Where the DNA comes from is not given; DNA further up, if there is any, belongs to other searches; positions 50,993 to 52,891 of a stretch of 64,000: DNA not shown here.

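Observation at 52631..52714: In-frame 12-bp x7 tandem repeat inside atpA, related in sequence skeleton to the array upstream of otsB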

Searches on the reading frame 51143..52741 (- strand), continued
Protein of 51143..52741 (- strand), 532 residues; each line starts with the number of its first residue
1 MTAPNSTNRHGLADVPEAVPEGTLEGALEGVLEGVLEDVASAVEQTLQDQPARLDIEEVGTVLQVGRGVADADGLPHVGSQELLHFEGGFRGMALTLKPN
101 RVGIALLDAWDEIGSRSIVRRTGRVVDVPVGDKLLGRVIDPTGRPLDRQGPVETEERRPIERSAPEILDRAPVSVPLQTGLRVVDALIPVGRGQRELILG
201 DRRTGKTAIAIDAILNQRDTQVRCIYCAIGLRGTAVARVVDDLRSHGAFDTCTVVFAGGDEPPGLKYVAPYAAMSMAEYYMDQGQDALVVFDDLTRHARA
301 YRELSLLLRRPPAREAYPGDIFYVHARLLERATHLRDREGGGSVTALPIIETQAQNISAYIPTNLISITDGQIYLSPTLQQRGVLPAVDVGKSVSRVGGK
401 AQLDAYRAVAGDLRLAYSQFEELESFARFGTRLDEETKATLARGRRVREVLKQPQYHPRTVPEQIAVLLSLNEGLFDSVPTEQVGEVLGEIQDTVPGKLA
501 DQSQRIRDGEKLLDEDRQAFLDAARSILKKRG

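Call 20: list_cluster_members(proteins=[P0001])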
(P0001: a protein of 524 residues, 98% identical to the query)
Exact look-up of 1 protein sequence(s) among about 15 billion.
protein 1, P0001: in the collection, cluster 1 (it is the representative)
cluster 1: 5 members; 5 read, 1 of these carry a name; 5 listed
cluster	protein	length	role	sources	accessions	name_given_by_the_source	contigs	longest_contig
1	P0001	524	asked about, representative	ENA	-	-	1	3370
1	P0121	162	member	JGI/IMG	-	F-type H+/Na+-transporting ATPase subunit alpha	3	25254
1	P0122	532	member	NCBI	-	-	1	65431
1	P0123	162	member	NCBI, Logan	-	-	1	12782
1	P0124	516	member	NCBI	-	-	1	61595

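Call 23: find_encoding_contigs(protein=P0122, flank=10000, max_places=6)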
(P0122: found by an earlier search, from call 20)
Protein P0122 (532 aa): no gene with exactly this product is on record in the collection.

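Call 24: find_encoding_contigs(protein=P0124, flank=10000, max_places=6)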
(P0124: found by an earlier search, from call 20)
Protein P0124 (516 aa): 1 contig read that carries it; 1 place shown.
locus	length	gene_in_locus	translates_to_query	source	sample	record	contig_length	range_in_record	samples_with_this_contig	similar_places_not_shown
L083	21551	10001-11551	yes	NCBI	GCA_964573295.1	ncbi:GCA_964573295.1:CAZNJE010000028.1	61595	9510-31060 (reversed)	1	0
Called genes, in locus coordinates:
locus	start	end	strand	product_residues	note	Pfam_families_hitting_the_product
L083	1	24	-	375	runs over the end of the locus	PF00923:TAL_FSA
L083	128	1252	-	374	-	PF00924:MS_channel_2nd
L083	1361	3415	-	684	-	PF22745:Nlig-Ia, PF01653:DNA_ligase_aden, PF03120:OB_DNA_ligase, PF03119:DNA_ligase_ZBD, PF14520:HHH_5 (weak), PF12826:HHH_2, PF14520:HHH_5 (weak), PF00533:BRCT, +1 more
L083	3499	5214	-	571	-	PF14716:HHH_8, PF14520:HHH_5, PF14792:DNA_pol_B_palm (weak), PF14791:DNA_pol_B_thumb, PF02811:PHP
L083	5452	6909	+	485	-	PF02874:ATP-synt_ab_N (faint), PF00006:ATP-synt_ab, PF22919:ATP-synt_VA_C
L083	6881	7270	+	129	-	PF02823:ATP-synt_DE_N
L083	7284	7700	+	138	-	PF09527:ATPase_gene1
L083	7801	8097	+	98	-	PF12966:AtpR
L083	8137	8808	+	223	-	PF00119:ATP-synt_A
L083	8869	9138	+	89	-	PF00137:ATP-synt_C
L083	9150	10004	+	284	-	PF00430:ATP-synt_B, PF00213:OSCP (weak)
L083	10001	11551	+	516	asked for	PF02874:ATP-synt_ab_N (weak), PF00006:ATP-synt_ab, PF00306:ATP-synt_ab_C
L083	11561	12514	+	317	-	PF00231:ATP-synt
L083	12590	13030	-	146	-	PF02566:OsmC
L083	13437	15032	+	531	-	PF00702:Hydrolase, PF13419:HAD_2, PF13242:Hydrolase_like (weak), PF02358:Trehalose_PPase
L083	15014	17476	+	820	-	PF03636:Glyco_hydro_65N, PF03632:Glyco_hydro_65m, PF03633:Glyco_hydro_65C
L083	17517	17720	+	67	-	PF13459:Fer4_15, PF13370:Fer4_13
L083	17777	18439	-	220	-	PF00072:Response_reg, PF00196:GerE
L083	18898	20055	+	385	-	PF02163:Peptidase_M50, PF13398:Peptidase_M50B (weak), PF02163:Peptidase_M50, PF00571:CBS (weak)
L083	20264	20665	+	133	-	PF01880:Desulfoferrodox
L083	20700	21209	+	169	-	PF01965:DJ-1_PfpI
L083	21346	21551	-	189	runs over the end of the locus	PF04972:BON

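Call 40: search_solved_structures(query=window:51143-52741:-, max_evalue=1e-50)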
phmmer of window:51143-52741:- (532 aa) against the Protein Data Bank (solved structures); distinct sequences matched with E-value up to 1e-50: 69 (the best 60 are shown).
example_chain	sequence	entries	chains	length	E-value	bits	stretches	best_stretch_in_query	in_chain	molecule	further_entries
9nvl_A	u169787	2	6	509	2.2e-165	554.8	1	37-519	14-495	ATPase Hybrid F1 with the ancestral core domains Chain A | ATPase hybrid F1 with the ancestral core domains alpha chains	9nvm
2qe7_A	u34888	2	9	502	4e-158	530.8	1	37-492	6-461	ATP synthase subunit alpha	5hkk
2r9v_A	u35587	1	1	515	6.5e-158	530.1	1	39-501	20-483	ATP synthase subunit alpha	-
4xd7_A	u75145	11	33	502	2.1e-156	525.2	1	37-486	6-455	ATP synthase subunit alpha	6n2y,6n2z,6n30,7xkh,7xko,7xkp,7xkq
8u1h_A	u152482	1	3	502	2.1e-156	525.1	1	37-486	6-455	ATP synthase subunit alpha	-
7l1q_A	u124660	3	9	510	2.2e-156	525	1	37-486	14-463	ATP synthase subunit alpha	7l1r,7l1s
8hh2_A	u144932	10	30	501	2.2e-156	525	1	37-486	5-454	ATP synthase subunit alpha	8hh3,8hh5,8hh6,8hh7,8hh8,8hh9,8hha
9jc1_I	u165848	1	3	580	5.9e-156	523.6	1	36-486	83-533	ATP synthase delta subunit,ATP synthase subunit alpha,ATP synthase subunit alpha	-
5ik2_A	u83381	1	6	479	2.2e-155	521.7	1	56-492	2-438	ATP synthase subunit alpha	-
1sky_B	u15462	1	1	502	1.7e-154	518.8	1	37-486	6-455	F1-ATPASE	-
8spw_A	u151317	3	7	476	5.8e-153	513.8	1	58-486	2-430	ATP synthase subunit alpha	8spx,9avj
9avj_A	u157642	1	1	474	6.9e-153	513.5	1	58-486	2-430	ATP synthase subunit alpha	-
8spv_A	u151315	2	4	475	9.3e-153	513.1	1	58-486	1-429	ATP synthase subunit alpha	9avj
8ygv_A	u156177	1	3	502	1.3e-152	512.6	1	37-486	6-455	ATP synthase subunit alpha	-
8yh8_A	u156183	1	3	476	3.9e-149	501.1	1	58-486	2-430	ATP synthase subunit alpha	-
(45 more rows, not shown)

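Call 47: predict_structure(alignment_id=A4)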
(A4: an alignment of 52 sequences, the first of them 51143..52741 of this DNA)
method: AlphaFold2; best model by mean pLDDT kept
length: 532 residues; sequences in the alignment: 52
mean_pLDDT: 75.6   pTM: 0.75
mean pLDDT of the five models: 75.6, 74.0, 69.4, 68.4, 62.6
residues with pLDDT >= 90: 178; 70-90: 205; 50-70: 51; < 50: 98
segments of 3 or more residues with pLDDT < 50: 1-21, 186-203, 314-319, 353-401
pLDDT, mean of each block of 10 residues (from residue 1): 40 44 56 80 75 67 92 91 91 88 91 90 92 96 92 88 81 58 47 42 64 84 93 93 95 94 92 95 90 83 84 51 67 82 78 41 28 31 35 29 67 70 77 86 86 77 88 91 92 92 86 92 93 74
secondary structure, 60 per line:
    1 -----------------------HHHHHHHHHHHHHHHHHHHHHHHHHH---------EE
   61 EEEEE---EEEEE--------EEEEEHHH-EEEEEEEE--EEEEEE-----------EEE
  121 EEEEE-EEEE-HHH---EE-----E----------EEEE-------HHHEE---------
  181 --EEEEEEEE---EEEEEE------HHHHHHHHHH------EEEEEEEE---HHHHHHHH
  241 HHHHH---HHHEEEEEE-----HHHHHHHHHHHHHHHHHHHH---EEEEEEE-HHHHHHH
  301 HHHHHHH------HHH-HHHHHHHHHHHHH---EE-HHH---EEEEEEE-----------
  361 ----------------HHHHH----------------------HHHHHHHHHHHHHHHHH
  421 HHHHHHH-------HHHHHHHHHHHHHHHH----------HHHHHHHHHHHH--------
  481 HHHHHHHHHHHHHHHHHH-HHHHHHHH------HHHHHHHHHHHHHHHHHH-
elements in order: H24-49 E59-65 E69-73 E82-86 E91-98 E101-106 E118-125 E127-130 E156-159 E183-190 E194-199 H206-215 E222-229 H233-245 E252-257 H263-282 E286-292 H294-307 H318-330 E343-349 H377-381 H404-427 H435-450 H461-472 H481-498 H500-507 H514-531
